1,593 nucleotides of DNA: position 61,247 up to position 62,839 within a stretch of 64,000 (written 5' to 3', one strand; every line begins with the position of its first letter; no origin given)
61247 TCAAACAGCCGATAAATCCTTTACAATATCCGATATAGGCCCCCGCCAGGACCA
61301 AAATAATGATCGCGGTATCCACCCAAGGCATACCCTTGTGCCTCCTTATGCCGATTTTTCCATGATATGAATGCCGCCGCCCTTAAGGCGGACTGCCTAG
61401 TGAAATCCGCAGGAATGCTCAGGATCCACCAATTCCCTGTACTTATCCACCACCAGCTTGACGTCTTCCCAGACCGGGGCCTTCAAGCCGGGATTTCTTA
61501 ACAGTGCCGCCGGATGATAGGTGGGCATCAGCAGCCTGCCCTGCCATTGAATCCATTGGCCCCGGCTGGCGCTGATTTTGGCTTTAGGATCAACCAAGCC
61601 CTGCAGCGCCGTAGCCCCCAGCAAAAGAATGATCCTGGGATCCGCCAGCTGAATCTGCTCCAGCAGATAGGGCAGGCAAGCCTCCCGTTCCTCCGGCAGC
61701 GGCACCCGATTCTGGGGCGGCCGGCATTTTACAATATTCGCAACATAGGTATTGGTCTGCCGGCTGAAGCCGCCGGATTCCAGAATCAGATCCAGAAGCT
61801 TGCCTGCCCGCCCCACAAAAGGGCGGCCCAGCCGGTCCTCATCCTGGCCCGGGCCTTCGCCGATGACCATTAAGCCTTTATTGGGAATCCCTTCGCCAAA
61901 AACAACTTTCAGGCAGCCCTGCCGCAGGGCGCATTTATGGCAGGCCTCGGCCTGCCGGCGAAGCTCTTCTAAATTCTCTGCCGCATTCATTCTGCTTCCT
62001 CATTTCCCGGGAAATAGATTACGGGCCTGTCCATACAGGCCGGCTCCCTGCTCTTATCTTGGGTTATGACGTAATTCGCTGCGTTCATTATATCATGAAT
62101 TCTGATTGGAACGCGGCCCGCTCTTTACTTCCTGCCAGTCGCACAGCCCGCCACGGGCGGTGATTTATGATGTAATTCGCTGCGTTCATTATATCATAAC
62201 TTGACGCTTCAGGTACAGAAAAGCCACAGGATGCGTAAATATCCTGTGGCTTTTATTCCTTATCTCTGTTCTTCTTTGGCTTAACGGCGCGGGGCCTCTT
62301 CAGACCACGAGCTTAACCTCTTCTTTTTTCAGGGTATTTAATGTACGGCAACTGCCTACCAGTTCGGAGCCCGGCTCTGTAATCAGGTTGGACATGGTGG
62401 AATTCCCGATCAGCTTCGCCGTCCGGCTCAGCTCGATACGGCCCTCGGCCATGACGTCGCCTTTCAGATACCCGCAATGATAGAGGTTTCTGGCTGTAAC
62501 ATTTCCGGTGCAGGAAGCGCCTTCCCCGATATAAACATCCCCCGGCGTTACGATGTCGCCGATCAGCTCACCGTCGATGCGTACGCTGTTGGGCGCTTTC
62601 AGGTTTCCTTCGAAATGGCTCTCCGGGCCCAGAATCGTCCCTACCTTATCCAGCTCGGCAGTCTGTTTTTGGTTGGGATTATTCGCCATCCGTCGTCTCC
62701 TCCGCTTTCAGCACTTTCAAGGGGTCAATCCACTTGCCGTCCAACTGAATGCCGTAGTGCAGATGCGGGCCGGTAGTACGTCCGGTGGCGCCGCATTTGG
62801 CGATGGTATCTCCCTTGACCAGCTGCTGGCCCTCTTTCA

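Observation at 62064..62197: Dispersed intergenic repeat family with ~101-bp period (A-B-A), best copy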

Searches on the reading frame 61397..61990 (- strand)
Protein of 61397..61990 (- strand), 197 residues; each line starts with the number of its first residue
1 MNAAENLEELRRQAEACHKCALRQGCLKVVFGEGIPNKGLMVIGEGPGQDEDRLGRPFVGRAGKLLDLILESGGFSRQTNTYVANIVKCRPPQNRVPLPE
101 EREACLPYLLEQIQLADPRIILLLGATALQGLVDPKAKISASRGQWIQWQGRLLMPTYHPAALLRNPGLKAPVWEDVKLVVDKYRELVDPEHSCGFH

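Call 17: find_encoding_contigs(protein=window:61397-61990:-, flank=10000, max_places=10)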
Protein window:61397-61990:- (197 aa): 9 contigs read that carry it; 9 places shown.
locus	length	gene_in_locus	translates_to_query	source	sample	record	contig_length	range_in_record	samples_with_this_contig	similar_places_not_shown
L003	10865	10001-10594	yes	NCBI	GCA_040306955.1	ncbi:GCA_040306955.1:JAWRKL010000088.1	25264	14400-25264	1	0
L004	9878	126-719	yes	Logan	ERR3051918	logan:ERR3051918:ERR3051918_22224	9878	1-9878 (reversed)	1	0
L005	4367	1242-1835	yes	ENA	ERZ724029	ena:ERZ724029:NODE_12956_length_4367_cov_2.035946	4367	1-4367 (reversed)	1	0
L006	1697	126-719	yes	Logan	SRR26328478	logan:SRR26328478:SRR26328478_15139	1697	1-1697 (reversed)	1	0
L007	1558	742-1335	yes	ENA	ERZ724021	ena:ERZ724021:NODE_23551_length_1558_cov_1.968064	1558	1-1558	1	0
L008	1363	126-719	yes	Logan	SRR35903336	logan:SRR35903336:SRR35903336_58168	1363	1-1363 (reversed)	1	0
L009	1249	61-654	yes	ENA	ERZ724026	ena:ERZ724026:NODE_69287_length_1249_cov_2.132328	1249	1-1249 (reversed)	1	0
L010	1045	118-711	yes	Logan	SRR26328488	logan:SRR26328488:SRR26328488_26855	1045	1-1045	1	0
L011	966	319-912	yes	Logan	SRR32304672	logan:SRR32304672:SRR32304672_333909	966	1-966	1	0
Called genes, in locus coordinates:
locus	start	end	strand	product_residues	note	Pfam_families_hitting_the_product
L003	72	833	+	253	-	PF00142:Fer4_NifH (weak), PF01656:CbiA, PF02374:ArsA_ATPase (faint), PF06564:CBP_BcsQ, PF09140:MipZ (weak), PF10609:ParA, PF13614:AAA_31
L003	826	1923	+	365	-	PF02195:ParB_N, PF17762:HTH_ParB, PF23552:ParB_C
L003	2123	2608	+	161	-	PF01257:2Fe-2S_thioredx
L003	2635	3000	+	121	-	-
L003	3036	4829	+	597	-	PF01257:2Fe-2S_thioredx (weak), PF01512:Complex1_51K, PF12837:Fer4_6 (faint), PF10589:NADH_4Fe-4S, PF00037:Fer4 (weak), PF13237:Fer4_10, PF12838:Fer4_7, PF13187:Fer4_9 (weak)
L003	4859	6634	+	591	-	PF13510:Fer2_4, PF12837:Fer4_6 (faint), PF10588:NADH-G_4Fe-4S_3, PF13237:Fer4_10 (faint), PF12838:Fer4_7 (weak), PF22117:Fer4_Nqo3, PF02906:Fe_hyd_lg_C, PF02256:Fe_hyd_SSU, +3 more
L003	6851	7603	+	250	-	PF04474:DUF554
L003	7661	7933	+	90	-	-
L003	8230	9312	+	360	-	PF01551:Peptidase_M23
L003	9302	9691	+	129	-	PF04519:Bactofilin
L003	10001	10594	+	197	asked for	PF03167:UDG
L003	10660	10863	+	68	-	?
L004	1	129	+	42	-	?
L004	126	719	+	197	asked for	PF03167:UDG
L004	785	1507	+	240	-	PF02674:Colicin_V (weak)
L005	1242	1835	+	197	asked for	PF03167:UDG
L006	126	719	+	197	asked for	PF03167:UDG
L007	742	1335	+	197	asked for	PF03167:UDG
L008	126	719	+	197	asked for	PF03167:UDG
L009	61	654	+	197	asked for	PF03167:UDG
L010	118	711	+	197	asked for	PF03167:UDG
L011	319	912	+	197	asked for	PF03167:UDG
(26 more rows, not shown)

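Call 28: find_homologous_proteins(query=window:61397-61990:-, max_evalue=1e-40)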
Query window:61397-61990:- (197 aa): 6710 proteins with E <= 1e-40 among 8000 candidates; the best 120 are listed.
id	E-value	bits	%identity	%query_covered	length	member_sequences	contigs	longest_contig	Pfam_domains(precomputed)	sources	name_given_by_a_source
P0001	3.0e-130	450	100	100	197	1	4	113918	PF03167.26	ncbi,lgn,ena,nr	ncbi:MAG: uracil-DNA glycosylase [Peptococcaceae bacterium]|nr:uracil-DNA glycosylase [Peptococcacea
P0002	1.4e-111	389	86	100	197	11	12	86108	PF03167.26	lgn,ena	-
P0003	3.3e-107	375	83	100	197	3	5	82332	PF03167.26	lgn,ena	-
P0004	1.1e-96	340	75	100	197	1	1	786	PF03167.26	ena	-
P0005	1.6e-96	340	75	100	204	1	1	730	PF03167.26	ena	-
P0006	4.4e-95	335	73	100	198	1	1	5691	PF03167.26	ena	-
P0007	8.7e-95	334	79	97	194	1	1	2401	PF03167.26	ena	-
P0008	1.0e-94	334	71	100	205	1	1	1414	PF03167.26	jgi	jgi:DNA polymerase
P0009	1.7e-94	333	74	100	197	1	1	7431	PF03167.26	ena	-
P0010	1.9e-94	333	74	100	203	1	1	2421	PF03167.26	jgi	jgi:DNA polymerase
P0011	4.3e-94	332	73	100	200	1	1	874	PF03167.26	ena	-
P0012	4.3e-94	332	72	100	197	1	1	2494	PF03167.26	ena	-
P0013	6.3e-94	331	75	97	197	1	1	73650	PF03167.26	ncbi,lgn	-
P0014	6.8e-94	331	71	100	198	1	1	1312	PF03167.26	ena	-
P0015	8.2e-94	331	73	100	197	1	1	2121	PF03167.26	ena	-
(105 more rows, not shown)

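Call 29: find_encoding_contigs(protein=P0002, flank=10000, max_places=4)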
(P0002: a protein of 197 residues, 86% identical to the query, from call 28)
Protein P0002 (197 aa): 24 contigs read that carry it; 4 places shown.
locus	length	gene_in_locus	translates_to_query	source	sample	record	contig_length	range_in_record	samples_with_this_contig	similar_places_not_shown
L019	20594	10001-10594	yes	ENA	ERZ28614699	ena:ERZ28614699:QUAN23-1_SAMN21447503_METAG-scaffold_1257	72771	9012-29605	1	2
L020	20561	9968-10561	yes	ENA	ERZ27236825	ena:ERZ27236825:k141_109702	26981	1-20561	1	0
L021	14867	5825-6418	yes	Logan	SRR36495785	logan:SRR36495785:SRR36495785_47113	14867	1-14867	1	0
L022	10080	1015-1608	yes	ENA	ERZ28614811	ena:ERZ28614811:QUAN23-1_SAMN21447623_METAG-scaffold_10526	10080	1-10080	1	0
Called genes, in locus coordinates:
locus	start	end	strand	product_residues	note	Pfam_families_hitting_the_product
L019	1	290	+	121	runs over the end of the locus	-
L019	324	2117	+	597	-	PF01257:2Fe-2S_thioredx (weak), PF01512:Complex1_51K, PF10589:NADH_4Fe-4S, PF00037:Fer4 (weak), PF13237:Fer4_10 (weak), PF12838:Fer4_7, PF13187:Fer4_9 (weak), PF00037:Fer4 (weak), +1 more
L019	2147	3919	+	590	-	PF00111:Fer2 (weak), PF13510:Fer2_4, PF12837:Fer4_6 (faint), PF10588:NADH-G_4Fe-4S_3, PF12838:Fer4_7 (weak), PF22117:Fer4_Nqo3, PF02906:Fe_hyd_lg_C, PF02256:Fe_hyd_SSU, +4 more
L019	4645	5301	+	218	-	PF04474:DUF554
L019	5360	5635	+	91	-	-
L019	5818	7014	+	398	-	PF01551:Peptidase_M23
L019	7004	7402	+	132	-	PF04519:Bactofilin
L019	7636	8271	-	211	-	PF13367:PrsW-protease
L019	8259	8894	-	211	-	-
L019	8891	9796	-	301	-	-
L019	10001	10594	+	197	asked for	PF03167:UDG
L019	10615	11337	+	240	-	-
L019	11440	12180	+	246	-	PF13646:HEAT_2 (faint)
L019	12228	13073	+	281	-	PF21088:MS_channel_1st, PF00924:MS_channel_2nd, PF21082:MS_channel_3rd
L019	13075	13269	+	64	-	PF06107:DUF951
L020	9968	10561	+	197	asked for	PF03167:UDG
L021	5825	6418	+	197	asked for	PF03167:UDG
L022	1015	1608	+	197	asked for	PF03167:UDG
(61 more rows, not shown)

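Call 30: find_encoding_contigs(protein=P0003, flank=10000, max_places=4)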
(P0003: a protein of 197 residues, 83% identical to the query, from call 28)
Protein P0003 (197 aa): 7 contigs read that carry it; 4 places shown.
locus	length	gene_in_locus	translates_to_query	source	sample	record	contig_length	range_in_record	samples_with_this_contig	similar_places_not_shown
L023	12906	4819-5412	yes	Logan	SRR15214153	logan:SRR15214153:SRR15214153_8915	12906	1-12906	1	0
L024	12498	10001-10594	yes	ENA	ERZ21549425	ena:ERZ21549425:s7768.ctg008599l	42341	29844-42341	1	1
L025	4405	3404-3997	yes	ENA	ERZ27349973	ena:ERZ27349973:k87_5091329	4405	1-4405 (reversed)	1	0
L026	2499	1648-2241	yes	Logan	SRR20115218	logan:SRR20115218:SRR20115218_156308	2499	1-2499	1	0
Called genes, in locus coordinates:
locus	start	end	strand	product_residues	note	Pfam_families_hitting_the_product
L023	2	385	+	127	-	?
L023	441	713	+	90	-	-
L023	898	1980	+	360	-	PF01551:Peptidase_M23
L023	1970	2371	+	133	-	PF04519:Bactofilin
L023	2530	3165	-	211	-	PF13367:PrsW-protease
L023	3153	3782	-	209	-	-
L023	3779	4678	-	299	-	-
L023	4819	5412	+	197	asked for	PF03167:UDG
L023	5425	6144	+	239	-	-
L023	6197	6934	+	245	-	PF13646:HEAT_2 (faint)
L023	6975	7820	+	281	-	PF21088:MS_channel_1st, PF00924:MS_channel_2nd, PF21082:MS_channel_3rd (weak)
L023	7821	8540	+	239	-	PF06107:DUF951, PF00583:Acetyltransf_1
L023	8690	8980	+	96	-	PF01250:Ribosomal_S6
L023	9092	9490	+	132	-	PF00436:SSB, PF22657:SSB_1 (faint)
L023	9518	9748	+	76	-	PF01084:Ribosomal_S18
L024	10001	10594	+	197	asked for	PF03167:UDG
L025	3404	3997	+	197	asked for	PF03167:UDG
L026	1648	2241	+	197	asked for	PF03167:UDG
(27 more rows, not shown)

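Call 45: search_protein_families(library=pfam, proteins=[window:61397-61990:-], max_evalue=0.01)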
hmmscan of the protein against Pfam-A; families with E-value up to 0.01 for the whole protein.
window:61397-61990:- (197 aa): 1 family
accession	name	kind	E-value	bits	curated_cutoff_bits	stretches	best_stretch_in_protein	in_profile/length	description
PF03167.25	UDG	-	3.2e-34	118.5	24.3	1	31-177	1-140/141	Uracil DNA glycosylase superfamily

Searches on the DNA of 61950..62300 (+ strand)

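Call 13: search_rna_families(source=window, start=61950, end=62300, threshold=evalue, max_evalue=10)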
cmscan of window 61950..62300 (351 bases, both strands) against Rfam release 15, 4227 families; matches with E-value up to 10: 5.
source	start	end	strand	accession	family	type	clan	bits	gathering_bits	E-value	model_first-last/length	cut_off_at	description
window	62217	62297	-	RF02057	STnc40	Gene; sRNA;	-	22.2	45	0.13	1-70/70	no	Salmonella enterica sRNA STnc40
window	62208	62261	-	RF04255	MIR8001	Gene; miRNA;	-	20.6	90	0.17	1-67/67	no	MIR8001 microRNA precursor family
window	62219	62254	+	RF04255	MIR8001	Gene; miRNA;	-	19.4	90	0.34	16-50/67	no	MIR8001 microRNA precursor family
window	62211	62262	+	RF03790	MIR8008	Gene; miRNA;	-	18.8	66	0.29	1-55/55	no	MIR8008 microRNA precursor family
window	62209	62260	-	RF03801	mir-7143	Gene; miRNA;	-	18.5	90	0.3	1-61/61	no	mir-7143 microRNA precursor family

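Call 40: search_dna_similar(query=window:62055-62210:+, collection=plasmids, mode=distant, max_evalue=1)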
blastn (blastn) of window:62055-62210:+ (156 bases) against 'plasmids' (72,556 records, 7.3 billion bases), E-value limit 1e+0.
Records with a match: 1; places in all: 1; records where one place covers at least 80% of the query: 0.
Best place of each record, by identity: 90-95% 1.
By first word of the organism name: Thioclava 1.
By predicted mobility (MOB-suite, as given by PLSDB): non-mobilizable 1.
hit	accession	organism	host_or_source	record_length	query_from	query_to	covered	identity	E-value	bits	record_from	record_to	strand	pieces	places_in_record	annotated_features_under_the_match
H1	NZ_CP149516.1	Thioclava sp. GXIMD4215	pure culture,mangrove soil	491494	79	110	21%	90.6%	4e-1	42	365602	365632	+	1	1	amino acid adenylation domain-containing protein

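Call 41: search_dna_similar(query=window:62055-62210:+, collection=phages, mode=distant, max_evalue=1)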
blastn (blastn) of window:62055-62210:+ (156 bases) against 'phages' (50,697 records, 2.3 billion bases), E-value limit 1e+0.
No match.

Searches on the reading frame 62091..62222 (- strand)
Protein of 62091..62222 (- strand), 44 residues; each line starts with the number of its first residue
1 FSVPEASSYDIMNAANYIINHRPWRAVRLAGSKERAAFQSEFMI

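Call 39: find_homologous_proteins(query=A3, max_evalue=10)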
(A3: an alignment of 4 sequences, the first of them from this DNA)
Query A3 (4 sequences): 1 candidates shared short words with the query, none scored E <= 10.

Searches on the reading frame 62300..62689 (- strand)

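Call 45: search_protein_families(library=pfam, proteins=[window:62300-62689:-], max_evalue=0.01)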
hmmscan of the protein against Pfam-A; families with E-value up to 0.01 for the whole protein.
window:62300-62689:- (129 aa): 1 family
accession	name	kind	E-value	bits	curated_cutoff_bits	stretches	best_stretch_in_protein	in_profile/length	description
PF04519.19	Bactofilin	-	2.3e-22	79.5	27.9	1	18-114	1-97/98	Polymer-forming cytoskeletal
